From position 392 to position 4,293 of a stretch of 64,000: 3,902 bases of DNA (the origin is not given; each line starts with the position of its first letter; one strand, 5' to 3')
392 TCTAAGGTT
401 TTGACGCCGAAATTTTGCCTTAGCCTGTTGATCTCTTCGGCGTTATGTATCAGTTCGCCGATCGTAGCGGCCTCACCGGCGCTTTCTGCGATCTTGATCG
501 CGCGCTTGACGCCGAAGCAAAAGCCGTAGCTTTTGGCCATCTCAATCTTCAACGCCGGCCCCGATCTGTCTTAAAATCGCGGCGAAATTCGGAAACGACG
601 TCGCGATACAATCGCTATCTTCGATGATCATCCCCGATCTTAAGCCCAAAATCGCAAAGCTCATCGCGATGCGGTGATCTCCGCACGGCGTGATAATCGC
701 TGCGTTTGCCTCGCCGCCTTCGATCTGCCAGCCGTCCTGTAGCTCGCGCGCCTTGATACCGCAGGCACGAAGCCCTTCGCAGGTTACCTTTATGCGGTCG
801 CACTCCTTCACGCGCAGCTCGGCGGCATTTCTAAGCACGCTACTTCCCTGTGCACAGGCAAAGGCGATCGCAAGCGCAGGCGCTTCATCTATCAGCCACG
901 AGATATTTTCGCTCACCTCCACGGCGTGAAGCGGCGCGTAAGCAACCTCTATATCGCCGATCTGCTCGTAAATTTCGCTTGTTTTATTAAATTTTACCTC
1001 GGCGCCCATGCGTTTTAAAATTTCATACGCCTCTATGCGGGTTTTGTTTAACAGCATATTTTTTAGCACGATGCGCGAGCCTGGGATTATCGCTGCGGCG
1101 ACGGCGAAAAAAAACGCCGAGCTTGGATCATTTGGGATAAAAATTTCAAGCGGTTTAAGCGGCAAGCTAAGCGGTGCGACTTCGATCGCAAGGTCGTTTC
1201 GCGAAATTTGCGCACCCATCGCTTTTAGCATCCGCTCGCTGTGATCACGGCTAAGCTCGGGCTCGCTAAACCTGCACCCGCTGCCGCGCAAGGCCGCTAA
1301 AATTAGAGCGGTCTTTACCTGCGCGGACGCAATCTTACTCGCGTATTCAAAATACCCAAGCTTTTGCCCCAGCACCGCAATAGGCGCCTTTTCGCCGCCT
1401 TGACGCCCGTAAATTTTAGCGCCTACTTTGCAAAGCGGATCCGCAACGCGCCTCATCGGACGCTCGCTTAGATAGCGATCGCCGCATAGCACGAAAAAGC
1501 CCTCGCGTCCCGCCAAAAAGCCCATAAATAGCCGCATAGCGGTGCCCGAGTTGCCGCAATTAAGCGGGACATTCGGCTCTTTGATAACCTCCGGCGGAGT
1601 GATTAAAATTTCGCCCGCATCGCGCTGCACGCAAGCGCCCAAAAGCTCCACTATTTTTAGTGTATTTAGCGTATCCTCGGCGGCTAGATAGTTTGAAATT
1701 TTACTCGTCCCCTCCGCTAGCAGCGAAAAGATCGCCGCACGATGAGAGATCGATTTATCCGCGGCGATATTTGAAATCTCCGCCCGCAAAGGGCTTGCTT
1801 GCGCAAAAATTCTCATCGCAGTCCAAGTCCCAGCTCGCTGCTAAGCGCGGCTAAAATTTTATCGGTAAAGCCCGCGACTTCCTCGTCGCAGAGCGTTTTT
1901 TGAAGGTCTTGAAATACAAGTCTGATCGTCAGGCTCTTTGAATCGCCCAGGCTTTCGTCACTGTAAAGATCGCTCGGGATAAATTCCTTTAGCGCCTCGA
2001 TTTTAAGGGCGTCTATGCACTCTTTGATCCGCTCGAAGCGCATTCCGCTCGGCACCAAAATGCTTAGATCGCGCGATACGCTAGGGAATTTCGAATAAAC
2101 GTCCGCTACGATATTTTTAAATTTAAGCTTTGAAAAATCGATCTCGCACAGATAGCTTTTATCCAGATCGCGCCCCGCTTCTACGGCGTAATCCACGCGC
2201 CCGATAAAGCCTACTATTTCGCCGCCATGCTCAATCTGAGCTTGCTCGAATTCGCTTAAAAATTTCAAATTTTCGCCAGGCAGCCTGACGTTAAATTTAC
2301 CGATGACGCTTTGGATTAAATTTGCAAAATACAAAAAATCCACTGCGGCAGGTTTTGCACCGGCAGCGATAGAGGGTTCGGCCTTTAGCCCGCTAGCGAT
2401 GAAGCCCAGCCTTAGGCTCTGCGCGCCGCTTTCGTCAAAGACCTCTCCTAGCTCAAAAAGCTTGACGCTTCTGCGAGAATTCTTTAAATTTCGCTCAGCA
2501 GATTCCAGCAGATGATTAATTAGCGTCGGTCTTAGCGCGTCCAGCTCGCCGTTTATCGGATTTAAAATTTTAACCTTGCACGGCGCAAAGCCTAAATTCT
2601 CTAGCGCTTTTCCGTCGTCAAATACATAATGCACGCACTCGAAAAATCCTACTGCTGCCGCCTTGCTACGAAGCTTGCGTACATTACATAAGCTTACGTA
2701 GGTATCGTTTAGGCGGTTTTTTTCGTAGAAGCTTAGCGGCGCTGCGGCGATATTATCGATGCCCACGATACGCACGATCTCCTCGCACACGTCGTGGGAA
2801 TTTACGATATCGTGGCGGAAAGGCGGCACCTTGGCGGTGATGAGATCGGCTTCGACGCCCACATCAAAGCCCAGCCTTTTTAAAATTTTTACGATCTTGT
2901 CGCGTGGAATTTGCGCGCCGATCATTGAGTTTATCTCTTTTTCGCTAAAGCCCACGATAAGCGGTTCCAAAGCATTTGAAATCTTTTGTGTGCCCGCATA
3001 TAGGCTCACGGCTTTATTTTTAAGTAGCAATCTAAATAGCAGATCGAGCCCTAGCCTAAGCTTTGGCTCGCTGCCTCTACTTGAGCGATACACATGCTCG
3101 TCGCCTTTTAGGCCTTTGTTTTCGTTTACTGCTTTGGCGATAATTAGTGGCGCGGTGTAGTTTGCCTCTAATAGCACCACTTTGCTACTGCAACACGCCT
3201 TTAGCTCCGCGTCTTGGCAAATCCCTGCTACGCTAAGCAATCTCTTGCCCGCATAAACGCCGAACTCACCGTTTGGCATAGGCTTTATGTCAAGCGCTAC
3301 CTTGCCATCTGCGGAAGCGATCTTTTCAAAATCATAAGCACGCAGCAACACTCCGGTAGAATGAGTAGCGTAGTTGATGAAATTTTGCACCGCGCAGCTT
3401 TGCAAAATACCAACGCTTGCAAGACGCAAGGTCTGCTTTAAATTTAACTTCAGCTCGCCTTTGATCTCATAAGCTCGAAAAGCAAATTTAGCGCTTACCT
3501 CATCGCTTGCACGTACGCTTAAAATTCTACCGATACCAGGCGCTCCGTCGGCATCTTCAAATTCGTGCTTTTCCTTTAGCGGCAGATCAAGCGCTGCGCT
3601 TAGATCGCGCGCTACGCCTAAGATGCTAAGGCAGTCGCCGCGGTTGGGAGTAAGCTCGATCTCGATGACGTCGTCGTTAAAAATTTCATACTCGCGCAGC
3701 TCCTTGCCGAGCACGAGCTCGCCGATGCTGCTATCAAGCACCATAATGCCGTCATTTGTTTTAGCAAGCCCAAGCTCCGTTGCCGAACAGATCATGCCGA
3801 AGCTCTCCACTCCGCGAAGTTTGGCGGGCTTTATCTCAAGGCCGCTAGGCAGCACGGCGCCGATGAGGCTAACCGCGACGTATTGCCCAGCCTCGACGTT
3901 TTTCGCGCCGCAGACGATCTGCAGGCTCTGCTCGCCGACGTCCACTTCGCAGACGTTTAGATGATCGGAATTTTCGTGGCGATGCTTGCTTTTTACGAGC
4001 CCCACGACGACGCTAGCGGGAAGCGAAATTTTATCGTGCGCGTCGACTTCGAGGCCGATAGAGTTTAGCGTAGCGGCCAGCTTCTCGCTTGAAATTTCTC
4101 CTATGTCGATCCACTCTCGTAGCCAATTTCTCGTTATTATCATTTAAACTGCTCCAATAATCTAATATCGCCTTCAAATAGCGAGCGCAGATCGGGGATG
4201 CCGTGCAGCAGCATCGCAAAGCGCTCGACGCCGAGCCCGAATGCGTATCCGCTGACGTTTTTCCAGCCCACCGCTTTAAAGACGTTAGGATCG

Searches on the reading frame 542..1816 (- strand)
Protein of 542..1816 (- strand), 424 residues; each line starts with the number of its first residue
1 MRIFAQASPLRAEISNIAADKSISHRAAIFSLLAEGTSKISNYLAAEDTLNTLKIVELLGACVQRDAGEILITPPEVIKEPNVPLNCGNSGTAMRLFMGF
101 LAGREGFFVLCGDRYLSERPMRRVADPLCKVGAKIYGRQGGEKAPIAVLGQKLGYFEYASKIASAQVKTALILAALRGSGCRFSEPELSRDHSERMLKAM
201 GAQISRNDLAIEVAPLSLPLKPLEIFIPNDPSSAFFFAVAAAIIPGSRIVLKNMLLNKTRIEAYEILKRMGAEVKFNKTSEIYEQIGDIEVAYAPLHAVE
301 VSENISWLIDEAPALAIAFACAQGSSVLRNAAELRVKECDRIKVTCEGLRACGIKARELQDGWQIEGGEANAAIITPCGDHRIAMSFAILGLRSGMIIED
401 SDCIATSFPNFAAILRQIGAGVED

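Call 67: search_protein_families(library=pfam, max_evalue=0.00001, proteins=[window:542-1816:-])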
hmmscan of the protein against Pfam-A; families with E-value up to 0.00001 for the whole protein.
window:542-1816:- (424 aa): 1 family
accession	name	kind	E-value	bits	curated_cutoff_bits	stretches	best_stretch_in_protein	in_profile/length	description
PF00275.25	EPSP_synthase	-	1.9e-111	373.2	22.8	1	7-413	4-415/417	EPSP synthase (3-phosphoshikimate 1-carboxyvinyltransferase)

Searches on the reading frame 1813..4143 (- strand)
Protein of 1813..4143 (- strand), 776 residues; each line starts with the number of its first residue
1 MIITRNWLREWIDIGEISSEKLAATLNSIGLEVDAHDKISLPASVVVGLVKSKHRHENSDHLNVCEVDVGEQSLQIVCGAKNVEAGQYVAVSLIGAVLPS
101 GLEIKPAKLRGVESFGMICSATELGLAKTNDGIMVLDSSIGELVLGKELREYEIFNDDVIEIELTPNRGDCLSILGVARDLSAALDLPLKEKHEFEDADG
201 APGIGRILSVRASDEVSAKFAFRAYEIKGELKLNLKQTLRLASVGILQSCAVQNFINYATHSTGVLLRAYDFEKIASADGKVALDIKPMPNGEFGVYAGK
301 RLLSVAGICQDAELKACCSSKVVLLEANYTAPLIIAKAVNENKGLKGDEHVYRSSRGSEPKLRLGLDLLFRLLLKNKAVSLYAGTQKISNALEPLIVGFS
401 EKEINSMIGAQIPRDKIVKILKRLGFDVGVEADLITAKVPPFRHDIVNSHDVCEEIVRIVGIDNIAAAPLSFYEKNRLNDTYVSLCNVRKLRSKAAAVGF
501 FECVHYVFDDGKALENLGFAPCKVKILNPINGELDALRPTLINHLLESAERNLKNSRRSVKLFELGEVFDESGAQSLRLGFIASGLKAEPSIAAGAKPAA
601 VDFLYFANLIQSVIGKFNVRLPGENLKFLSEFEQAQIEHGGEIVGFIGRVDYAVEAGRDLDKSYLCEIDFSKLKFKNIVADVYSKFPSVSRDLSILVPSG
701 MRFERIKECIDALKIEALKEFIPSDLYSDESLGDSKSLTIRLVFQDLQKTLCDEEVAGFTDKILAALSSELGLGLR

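Call 67: search_protein_families(library=pfam, max_evalue=0.00001, proteins=[window:1813-4143:-])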
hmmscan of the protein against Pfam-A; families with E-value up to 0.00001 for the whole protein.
window:1813-4143:- (776 aa): 5 families
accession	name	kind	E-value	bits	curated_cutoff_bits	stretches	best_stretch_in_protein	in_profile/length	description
PF17759.6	tRNA_synthFbeta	-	8.6e-29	101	22.4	1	489-670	23-214/214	Phenylalanyl tRNA synthetase beta chain CLM domain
PF01588.26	tRNA_bind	-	1.7e-22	79.8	27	1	45-139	1-90/96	Putative tRNA binding domain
PF03147.19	FDX-ACB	-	1e-21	77.6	31.1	1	684-776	1-94/94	Ferredoxin-fold anticodon binding domain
PF03484.21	B5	-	1.5e-18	67.2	28.6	1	399-461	3-66/67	tRNA synthetase B5 domain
PF03483.22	B3_4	-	9.8e-07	29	29.3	0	240-375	26-171/174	B3/4 domain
